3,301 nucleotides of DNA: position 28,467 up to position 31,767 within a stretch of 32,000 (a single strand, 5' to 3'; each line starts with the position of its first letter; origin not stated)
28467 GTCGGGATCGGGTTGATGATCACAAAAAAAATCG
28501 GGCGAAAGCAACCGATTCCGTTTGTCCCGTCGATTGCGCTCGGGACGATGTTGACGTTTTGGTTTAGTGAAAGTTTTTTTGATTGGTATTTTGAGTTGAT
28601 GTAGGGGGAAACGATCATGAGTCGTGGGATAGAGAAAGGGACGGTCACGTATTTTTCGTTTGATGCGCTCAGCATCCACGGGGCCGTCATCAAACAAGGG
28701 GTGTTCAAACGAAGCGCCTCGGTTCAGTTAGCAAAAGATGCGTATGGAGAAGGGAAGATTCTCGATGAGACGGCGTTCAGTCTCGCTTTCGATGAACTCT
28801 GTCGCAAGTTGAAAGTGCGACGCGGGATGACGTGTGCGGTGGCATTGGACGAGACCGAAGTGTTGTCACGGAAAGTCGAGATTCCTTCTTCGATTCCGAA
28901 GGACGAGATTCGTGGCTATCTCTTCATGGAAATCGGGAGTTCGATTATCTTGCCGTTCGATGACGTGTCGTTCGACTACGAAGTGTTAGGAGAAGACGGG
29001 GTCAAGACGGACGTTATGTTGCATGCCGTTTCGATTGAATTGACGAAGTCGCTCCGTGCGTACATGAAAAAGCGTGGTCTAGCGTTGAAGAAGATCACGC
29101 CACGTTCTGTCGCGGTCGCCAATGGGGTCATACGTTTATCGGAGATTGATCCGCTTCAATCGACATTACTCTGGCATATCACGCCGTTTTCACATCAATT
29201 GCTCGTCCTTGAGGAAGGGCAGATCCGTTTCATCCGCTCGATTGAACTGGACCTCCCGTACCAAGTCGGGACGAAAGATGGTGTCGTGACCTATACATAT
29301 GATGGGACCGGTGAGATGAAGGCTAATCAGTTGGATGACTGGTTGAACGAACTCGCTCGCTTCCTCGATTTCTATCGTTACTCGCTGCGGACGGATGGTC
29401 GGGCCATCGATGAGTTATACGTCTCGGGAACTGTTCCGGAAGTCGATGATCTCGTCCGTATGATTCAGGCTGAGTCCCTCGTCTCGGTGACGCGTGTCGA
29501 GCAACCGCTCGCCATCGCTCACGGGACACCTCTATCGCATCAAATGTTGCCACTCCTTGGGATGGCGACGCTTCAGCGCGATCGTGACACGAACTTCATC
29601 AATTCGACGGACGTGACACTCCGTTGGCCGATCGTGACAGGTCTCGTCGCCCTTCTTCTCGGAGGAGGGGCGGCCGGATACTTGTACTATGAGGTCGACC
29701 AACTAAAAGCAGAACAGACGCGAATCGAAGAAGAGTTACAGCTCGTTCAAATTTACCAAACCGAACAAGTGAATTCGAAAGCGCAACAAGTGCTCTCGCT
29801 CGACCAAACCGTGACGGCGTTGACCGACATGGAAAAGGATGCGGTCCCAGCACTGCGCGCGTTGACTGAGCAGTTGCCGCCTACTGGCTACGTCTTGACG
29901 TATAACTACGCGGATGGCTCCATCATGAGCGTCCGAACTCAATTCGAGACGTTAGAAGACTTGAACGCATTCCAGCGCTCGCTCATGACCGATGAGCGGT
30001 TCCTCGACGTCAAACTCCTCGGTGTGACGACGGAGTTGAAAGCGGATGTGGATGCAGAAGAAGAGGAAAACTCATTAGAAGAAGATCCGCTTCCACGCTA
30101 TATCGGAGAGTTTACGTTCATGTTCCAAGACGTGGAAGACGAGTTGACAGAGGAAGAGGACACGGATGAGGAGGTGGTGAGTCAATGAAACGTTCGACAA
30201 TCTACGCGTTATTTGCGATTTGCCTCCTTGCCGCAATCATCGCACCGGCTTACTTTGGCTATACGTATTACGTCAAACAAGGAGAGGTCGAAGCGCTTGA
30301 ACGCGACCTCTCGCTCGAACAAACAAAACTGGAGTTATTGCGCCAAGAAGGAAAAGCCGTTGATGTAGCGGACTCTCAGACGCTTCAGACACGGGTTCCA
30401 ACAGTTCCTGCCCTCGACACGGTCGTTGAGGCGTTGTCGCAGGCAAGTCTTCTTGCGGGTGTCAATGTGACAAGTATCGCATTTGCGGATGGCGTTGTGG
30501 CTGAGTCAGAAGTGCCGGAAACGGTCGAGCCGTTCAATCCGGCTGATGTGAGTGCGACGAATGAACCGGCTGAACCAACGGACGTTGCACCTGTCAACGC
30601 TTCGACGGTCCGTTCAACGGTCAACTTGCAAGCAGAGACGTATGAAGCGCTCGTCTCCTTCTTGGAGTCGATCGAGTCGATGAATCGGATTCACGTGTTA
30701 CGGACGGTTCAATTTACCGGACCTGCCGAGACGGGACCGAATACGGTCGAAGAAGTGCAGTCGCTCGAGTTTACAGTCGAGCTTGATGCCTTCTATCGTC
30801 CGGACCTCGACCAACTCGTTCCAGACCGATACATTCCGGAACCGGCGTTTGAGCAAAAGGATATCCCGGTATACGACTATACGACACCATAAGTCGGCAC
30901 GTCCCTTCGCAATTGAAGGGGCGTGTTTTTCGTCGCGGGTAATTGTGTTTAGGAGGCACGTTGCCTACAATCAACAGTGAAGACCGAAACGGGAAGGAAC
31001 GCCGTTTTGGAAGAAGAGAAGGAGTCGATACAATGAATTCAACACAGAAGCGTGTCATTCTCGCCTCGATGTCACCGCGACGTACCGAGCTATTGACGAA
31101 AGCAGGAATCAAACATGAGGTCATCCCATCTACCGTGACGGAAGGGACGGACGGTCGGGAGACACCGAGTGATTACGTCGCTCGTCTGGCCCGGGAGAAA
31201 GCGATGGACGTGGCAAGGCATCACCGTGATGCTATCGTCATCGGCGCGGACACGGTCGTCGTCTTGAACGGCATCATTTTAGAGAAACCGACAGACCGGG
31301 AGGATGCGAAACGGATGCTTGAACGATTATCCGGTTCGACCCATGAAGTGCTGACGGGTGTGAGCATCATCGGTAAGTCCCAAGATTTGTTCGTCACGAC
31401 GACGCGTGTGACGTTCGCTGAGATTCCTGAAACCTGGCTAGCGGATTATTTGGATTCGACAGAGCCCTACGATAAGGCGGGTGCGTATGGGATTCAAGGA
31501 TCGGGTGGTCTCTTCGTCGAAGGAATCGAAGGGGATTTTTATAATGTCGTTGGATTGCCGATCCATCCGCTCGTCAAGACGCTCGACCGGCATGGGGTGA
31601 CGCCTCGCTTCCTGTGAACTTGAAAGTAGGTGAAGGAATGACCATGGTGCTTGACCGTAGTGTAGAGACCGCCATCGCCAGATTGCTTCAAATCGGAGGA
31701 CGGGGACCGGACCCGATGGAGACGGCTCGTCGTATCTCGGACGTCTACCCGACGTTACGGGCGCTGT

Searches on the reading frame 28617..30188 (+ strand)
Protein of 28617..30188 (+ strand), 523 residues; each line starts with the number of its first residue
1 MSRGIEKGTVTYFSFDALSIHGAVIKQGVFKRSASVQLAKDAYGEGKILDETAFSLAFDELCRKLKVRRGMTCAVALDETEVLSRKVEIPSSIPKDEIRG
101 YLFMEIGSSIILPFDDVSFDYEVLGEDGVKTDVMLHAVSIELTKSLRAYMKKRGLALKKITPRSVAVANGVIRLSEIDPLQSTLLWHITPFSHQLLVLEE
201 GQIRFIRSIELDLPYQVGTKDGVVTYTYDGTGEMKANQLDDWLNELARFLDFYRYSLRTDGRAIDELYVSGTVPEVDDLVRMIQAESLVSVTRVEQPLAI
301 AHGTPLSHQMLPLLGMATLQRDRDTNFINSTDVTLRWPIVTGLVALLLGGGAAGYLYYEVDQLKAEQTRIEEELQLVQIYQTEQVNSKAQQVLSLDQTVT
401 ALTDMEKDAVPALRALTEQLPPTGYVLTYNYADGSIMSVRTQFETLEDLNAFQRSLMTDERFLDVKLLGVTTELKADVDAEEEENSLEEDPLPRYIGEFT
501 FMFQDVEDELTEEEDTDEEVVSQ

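Call 8: search_protein_families(library=pfam, proteins=[window:28617-30188:+], max_evalue=0.01)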
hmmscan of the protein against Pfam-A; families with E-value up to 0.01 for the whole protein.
window:28617-30188:+ (523 aa): 1 family
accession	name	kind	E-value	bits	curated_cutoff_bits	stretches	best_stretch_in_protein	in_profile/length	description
PF11104.14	PilM_2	-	5.7e-11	42.4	27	1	31-160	24-155/340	Type IV pilus assembly protein PilM;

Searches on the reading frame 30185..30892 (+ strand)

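Call 8: search_protein_families(library=pfam, proteins=[window:30185-30892:+], max_evalue=0.01)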
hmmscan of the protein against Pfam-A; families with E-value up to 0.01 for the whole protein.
window:30185-30892:+ (235 aa): 1 family
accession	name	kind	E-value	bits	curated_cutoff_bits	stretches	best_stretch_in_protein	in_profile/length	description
PF04350.18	PilO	-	0.0057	17.2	22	0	152-184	96-128/145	Pilus assembly protein, PilO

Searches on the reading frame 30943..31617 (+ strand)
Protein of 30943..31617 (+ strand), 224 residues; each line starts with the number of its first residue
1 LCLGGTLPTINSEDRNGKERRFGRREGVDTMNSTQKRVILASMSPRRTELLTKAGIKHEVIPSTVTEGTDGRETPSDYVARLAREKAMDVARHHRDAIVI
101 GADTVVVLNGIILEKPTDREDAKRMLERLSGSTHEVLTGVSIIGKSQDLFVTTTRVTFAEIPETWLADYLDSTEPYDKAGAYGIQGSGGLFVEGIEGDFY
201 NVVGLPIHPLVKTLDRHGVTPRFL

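Call 8: search_protein_families(library=pfam, proteins=[window:30943-31617:+], max_evalue=0.01)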
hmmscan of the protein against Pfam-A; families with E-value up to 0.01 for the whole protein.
window:30943-31617:+ (224 aa): 1 family
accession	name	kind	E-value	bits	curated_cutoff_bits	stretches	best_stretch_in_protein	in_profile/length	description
PF02545.19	Maf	-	2.3e-62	210.4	27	1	37-216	1-186/187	Maf-like protein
